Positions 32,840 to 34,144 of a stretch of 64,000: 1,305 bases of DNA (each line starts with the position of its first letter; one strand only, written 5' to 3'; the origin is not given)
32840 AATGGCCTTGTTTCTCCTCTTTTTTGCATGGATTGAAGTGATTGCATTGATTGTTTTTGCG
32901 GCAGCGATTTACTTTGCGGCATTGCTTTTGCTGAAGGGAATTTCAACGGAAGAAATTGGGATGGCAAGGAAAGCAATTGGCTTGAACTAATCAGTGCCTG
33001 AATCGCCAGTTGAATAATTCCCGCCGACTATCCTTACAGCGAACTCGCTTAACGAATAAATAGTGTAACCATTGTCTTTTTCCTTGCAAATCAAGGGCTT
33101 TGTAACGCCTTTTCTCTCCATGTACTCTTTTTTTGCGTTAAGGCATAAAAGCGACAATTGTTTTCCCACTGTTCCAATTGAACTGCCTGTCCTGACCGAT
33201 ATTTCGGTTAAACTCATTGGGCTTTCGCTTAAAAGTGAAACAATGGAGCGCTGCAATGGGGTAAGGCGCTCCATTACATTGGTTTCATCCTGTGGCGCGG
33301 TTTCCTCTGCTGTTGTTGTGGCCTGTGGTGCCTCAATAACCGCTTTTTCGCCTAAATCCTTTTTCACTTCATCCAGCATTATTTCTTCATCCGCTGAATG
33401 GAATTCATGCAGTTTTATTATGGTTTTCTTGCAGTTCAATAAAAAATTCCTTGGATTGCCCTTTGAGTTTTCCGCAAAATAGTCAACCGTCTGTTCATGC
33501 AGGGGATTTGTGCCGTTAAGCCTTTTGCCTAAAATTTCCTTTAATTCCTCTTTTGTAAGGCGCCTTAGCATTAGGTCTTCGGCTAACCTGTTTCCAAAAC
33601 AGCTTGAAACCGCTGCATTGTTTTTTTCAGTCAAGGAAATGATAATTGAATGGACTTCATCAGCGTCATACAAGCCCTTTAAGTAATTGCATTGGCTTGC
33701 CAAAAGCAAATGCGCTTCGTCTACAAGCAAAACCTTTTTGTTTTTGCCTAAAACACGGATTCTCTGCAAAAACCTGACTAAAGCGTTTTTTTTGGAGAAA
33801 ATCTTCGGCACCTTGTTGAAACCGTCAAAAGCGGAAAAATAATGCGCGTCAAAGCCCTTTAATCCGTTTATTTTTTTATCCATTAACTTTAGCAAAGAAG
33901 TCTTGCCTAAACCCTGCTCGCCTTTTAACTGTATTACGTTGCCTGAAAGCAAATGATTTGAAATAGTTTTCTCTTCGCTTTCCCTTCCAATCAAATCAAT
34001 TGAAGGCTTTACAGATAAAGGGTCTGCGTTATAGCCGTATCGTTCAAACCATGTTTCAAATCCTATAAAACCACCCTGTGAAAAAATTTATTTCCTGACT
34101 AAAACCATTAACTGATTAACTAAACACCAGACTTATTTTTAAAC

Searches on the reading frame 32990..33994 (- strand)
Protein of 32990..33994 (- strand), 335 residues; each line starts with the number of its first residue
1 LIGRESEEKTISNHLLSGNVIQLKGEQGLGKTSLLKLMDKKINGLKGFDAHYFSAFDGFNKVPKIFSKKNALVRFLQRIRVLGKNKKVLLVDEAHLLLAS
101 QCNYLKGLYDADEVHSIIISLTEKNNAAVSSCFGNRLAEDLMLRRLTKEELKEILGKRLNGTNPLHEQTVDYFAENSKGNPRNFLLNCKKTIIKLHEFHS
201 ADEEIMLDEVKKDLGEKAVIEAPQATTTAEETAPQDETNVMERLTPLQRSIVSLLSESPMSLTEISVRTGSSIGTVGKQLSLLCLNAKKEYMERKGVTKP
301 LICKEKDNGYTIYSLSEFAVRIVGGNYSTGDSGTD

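Call 11: search_protein_families(library=pfam, proteins=[window:32990-33994:-], max_evalue=0.001)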
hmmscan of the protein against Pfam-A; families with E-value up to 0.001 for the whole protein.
window:32990-33994:- (335 aa): 4 families
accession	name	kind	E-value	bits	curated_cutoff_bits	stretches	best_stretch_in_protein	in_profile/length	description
PF13401.12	AAA_22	-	8.5e-05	23.3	27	0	20-116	7-115/130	AAA domain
PF00004.35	AAA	-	0.00039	21.3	21.2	0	23-101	3-73/131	ATPase family associated with various cellular activities (AAA)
PF08281.18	Sigma70_r4_2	-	0.0004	20.4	25.7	1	240-281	7-48/54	Sigma-70, region 4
PF17782.7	DprA_WH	-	0.00047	20.6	22.9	0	242-283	8-49/61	DprA winged helix domain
